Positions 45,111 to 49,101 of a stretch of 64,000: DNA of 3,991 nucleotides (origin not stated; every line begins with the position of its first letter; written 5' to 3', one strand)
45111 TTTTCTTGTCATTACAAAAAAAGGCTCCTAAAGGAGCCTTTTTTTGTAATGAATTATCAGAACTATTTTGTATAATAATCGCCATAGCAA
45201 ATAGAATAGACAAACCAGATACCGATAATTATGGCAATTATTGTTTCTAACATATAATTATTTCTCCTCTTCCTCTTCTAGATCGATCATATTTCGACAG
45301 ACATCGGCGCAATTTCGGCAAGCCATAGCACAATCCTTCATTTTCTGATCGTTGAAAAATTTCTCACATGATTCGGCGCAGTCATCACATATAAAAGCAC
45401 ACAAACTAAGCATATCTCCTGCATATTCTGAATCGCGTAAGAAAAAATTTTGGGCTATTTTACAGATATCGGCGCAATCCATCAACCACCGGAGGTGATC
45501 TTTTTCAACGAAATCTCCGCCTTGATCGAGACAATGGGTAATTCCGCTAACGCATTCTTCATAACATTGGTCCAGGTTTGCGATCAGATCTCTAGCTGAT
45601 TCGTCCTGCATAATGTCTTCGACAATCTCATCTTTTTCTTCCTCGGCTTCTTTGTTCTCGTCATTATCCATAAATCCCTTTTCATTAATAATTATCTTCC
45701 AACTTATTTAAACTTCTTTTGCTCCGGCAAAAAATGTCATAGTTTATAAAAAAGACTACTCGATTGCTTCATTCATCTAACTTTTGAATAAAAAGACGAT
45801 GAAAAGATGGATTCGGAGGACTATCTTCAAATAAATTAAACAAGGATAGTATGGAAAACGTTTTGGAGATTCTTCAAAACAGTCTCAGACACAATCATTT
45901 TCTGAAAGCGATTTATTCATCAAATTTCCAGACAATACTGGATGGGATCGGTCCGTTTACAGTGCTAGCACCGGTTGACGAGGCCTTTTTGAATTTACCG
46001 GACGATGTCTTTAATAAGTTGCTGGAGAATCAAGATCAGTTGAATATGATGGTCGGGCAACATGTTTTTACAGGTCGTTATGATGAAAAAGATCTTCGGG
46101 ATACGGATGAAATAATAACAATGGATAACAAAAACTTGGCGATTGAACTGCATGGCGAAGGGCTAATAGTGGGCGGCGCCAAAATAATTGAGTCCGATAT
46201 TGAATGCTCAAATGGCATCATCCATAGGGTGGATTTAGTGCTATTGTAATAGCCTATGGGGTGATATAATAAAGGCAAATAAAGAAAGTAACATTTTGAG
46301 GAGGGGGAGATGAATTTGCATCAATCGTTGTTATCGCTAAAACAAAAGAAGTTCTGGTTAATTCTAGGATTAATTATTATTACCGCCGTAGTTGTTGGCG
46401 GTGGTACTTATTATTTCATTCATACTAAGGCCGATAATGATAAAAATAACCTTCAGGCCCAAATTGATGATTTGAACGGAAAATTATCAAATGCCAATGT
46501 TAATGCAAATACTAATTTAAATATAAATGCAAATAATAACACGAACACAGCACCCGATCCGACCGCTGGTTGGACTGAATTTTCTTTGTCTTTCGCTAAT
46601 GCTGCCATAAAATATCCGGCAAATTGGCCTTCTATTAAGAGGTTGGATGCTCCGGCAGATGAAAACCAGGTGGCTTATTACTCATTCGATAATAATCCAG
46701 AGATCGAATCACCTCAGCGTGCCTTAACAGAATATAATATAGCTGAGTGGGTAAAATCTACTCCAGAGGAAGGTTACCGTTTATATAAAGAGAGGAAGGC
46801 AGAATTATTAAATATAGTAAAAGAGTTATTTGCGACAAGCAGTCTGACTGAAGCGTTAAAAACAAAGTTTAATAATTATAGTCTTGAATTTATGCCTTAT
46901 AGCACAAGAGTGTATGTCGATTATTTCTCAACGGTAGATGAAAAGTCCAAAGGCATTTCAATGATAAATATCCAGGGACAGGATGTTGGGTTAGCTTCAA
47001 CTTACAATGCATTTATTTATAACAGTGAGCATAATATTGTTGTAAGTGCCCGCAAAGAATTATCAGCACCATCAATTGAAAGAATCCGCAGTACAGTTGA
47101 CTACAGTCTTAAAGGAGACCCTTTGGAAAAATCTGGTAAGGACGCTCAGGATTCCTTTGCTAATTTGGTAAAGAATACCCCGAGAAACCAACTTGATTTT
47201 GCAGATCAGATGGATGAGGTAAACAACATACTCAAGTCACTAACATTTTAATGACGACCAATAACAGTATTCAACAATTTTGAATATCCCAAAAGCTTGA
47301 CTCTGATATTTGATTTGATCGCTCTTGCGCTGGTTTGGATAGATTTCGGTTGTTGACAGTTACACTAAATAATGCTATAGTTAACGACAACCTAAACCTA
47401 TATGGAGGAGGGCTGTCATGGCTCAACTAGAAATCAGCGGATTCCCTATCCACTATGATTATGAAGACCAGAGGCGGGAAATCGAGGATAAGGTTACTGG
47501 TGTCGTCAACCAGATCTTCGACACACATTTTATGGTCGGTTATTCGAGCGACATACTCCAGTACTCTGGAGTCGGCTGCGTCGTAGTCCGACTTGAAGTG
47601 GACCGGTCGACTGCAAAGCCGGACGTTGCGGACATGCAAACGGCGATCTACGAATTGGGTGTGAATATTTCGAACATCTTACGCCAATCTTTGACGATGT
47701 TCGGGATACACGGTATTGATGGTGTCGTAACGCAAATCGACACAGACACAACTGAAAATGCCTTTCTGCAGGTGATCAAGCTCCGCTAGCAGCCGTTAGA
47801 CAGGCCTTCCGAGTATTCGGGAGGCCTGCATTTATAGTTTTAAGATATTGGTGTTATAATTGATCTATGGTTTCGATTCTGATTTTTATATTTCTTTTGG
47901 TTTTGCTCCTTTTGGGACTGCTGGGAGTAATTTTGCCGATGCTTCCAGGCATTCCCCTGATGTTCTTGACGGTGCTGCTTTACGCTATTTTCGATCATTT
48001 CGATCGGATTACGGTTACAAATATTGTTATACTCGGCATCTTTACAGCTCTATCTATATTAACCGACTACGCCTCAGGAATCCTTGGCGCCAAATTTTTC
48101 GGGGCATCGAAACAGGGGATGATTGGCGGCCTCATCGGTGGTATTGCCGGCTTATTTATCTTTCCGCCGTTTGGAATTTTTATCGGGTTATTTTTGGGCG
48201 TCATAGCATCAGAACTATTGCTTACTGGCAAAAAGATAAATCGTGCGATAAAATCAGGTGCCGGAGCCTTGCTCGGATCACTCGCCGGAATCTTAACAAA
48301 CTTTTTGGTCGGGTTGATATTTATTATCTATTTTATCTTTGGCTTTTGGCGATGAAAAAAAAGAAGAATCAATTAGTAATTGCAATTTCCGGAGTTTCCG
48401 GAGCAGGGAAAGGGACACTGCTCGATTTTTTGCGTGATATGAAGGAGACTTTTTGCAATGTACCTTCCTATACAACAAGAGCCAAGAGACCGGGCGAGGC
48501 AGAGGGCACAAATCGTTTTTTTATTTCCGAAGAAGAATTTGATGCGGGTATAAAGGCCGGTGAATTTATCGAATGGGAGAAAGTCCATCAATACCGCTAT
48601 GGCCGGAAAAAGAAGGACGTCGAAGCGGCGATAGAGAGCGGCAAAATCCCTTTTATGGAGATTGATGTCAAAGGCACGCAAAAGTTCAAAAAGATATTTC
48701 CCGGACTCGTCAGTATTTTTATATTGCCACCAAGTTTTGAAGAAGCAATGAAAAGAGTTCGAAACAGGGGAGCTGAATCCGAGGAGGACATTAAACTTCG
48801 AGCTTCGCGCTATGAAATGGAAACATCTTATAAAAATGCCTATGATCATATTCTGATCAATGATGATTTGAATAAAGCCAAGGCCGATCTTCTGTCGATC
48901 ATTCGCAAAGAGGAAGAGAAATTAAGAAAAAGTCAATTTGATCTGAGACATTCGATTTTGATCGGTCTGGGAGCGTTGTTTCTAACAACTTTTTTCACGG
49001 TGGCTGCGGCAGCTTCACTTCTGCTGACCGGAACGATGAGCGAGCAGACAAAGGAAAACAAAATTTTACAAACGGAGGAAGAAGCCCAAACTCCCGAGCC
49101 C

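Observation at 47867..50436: Guanylate kinase fused in-frame to a membrane-spanning extracytoplasmic metalloprotease/Ig-like module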

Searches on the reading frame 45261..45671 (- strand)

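Call 60: search_protein_families(library=pfam, proteins=[window:45261-45671:-], max_evalue=0.001)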
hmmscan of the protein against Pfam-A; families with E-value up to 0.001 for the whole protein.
window:45261-45671:- (137 aa): 1 family
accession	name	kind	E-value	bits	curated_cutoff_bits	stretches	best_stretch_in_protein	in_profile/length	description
PF03860.21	DUF326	-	0.00024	21.4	20.4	0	86-105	2-21/21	Domain of Unknown Function (DUF326)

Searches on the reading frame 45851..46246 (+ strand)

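Call 5: search_protein_families(library=pfam, proteins=[window:45851-46246:+], max_evalue=0.1)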
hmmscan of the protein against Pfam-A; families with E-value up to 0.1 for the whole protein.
window:45851-46246:+ (132 aa): 3 families
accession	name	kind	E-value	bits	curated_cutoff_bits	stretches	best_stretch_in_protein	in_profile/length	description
PF02469.27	Fasciclin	-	1e-25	90.8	22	1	15-132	4-122/123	Fasciclin domain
PF13099.11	DUF3944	-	0.048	14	24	0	75-95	11-31/35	Domain of unknown function (DUF3944)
PF14594.13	Sipho_Gp37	-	0.091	12.2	26.2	1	5-91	2-84/370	Siphovirus ReqiPepy6 Gp37-like protein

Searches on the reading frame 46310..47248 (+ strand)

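Call 5: search_protein_families(library=pfam, proteins=[window:46310-47248:+], max_evalue=0.1)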
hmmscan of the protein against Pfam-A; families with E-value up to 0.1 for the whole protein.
window:46310-47248:+ (313 aa): 1 family
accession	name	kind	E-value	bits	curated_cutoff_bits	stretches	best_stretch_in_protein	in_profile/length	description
PF19677.4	DUF6179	-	0.0012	18.5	25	1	148-220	66-138/272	Family of unknown function (DUF6179)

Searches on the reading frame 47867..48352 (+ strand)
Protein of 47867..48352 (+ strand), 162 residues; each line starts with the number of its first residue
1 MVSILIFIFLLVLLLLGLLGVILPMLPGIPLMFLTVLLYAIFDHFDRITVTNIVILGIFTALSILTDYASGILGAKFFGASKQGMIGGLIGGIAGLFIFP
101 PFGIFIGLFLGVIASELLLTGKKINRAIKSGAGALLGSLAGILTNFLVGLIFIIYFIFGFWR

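Call 5: search_protein_families(library=pfam, proteins=[window:47867-48352:+], max_evalue=0.1)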
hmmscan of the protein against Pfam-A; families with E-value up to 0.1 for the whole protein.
window:47867-48352:+ (162 aa): 2 families
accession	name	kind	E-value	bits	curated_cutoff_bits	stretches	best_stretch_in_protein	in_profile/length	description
PF04306.18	DUF456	-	1e-38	133.2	29.4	1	22-159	1-138/139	Protein of unknown function (DUF456)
PF05433.20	Rick_17kDa_Anti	-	0.014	15.7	24.2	1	71-97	11-37/43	Glycine zipper 2TM domain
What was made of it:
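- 47867..48355 (+): DUF456 small membrane protein (162 aa). Its TGA stop overlaps the ATG of the fused gene as ATGA. Pfam PF04306, E 1e-38 (call 5).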

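Call 6: search_protein_families(library=ncbifam, proteins=[window:47867-48352:+], max_evalue=0.1)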
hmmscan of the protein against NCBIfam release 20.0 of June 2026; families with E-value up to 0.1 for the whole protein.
window:47867-48352:+ (162 aa): 1 family
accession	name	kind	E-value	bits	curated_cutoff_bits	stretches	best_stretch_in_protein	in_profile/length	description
NF007818.0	PRK10527.1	equivalog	0.046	13.8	163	1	4-40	4-40/125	DUF454 family protein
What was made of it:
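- Gmk above the curated cutoff (call 6).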

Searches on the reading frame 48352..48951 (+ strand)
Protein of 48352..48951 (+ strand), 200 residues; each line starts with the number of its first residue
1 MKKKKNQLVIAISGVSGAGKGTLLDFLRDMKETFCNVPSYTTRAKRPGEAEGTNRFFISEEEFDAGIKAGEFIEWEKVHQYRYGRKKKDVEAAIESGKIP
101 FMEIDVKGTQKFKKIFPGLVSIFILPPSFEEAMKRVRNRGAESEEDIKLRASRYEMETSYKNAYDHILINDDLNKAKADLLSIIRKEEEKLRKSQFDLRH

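Call 44: search_solved_structures(query=window:48352-48951:+, max_evalue=1e-10, show_alignments=4)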
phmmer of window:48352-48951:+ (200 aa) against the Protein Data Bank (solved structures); distinct sequences matched with E-value up to 1e-10: 28.
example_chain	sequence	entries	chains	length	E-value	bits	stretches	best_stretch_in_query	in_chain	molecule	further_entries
7luy_A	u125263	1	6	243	3.8e-33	118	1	6-190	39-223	Guanylate kinase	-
7u5f_A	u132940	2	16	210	5.7e-33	117.4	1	11-192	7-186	Guanylate kinase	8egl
2an9_A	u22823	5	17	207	1.6e-32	116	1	11-199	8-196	Guanylate kinase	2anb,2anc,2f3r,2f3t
1s96_A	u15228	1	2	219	1.8e-32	115.8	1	11-199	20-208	Guanylate kinase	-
4qrh_A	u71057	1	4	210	3.1e-31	111.8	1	6-191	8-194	Guanylate kinase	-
2j41_A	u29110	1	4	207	3.1e-31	111.8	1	6-191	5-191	GUANYLATE KINASE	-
1gky_A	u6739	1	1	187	1.6e-30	109.4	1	10-184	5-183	GUANYLATE KINASE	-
1ex6_A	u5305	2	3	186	1.7e-30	109.3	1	10-184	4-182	GUANYLATE KINASE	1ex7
3tr0_A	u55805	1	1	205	2.4e-30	108.9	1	10-188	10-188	Guanylate kinase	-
4f4j_A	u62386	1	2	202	2.4e-30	108.8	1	10-184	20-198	Guanylate kinase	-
1lvg_A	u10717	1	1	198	4.9e-29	104.6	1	10-190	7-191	Guanylate kinase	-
6wct_A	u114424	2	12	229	2.2e-28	102.4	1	11-197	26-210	Guanylate kinase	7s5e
3lnc_A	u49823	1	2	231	3.4e-28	101.8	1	8-191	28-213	Guanylate kinase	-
28rz_A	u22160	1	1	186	6.5e-27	97.7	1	9-184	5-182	Guanylate kinase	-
1znw_A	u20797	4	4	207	8.2e-27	97.3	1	9-184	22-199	Guanylate kinase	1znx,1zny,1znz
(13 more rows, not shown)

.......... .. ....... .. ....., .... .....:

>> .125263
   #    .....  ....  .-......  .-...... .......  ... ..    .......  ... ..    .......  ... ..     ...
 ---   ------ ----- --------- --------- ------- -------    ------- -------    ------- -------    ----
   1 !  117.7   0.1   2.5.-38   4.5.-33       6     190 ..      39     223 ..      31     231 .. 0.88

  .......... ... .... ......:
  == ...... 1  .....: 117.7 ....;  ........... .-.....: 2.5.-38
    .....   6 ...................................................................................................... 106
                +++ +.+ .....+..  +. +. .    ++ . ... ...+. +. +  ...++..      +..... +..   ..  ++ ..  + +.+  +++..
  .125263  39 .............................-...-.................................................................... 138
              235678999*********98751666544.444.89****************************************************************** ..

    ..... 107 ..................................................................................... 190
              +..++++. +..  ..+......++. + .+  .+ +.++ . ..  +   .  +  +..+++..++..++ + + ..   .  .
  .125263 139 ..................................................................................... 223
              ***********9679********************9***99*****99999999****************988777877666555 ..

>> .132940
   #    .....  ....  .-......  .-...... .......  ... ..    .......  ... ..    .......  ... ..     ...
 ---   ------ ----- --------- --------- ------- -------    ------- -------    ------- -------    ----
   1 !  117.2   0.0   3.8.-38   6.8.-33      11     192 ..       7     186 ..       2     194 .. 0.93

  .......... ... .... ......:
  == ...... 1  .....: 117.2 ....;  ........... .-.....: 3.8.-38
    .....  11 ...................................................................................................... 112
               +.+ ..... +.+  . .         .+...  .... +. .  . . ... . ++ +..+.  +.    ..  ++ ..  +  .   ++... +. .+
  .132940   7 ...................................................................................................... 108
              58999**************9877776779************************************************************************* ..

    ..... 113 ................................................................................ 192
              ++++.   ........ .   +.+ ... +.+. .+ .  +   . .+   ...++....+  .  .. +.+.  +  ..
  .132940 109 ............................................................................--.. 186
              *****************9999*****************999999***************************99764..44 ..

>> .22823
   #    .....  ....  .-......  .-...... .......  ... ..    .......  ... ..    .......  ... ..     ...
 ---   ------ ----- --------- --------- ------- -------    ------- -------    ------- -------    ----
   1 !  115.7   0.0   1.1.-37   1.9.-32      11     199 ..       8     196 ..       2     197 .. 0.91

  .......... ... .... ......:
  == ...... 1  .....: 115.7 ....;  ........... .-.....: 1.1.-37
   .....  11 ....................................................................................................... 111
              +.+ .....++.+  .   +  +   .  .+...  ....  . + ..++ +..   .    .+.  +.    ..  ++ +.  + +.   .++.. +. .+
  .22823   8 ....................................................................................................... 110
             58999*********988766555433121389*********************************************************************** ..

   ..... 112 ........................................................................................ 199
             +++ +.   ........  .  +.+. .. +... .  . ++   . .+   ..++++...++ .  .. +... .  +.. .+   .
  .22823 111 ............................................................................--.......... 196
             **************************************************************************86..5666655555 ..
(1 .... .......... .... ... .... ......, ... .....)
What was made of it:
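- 48352..48921 (+): Cytoplasmic guanylate kinase domain (aa 1-190), with the P-loop at 48391-48417. It aligns end to end with E. coli Gmk 2AN9 (call 44).
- It aligns over its full length with solved Gmks (call 44). MAGUK GK domains appear among the PDB hits, though far below true Gmks (E 5e-18 against 4e-33; call 44).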

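Call 53: find_related_loci(query=A3, collection=genome_contigs, flank=4000)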
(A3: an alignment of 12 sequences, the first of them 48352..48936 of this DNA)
Query A3 (195 aa) in genome_contigs; peptide patterns used: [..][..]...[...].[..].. (x = any residue, [..] = any of these).
600 stretches matched a pattern (row limit reached: there are more); 8 encode a relative of the query (tblastn E <= 1e-3); 8 distinct loci.
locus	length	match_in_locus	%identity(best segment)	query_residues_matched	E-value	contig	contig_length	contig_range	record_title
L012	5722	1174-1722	56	6-187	6e-69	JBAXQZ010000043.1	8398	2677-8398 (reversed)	MAG: bacterium isolate ELA570 MAG570_43, whole genome shotgun sequence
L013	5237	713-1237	48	9-184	1e-53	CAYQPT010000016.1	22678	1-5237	MAG TPA_asm: uncultured Candidatus Saccharibacteria bacterium isolate SRP192927_co1_1036 genome assembly, contig: NODE_4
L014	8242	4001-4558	48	8-193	5e-52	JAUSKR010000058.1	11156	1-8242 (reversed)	MAG: bacterium isolate E14_metabat.bin.7 E14_k141_431320, whole genome shotgun sequence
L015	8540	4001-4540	48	5-184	4e-52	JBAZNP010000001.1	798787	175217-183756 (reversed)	MAG: Patescibacteria group bacterium isolate SO_2017_LW4_72 scaffold_15_c1_LW137-91_2017, whole genome shotgun sequence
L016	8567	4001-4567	35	8-194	1e-32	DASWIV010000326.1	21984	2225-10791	MAG TPA_asm: bacterium isolate SMAG_U2878 k141_3604496, whole genome shotgun sequence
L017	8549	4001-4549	34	2-184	1e-30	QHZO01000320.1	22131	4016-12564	MAG: Acidobacteria bacterium isolate gp13 AA73 14_0903_13_30cm_scaffold_8147037_curated, whole genome shotgun sequence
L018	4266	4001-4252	38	8-91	6e-16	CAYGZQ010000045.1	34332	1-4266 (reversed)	MAG TPA_asm: uncultured Planctomycetota bacterium isolate ERP119294_co1_436 genome assembly, contig: NODE_1355_length_34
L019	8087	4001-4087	62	1-29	4e-6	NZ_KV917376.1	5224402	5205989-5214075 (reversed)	Evansella clarkii strain DSM 8720 Scaffold1, whole genome shotgun sequence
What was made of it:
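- On Guanylate kinase (TIGR03263 / PF00625): The rest of the genome was not accessible, and the genome_contigs scan was uninformative (call 53).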
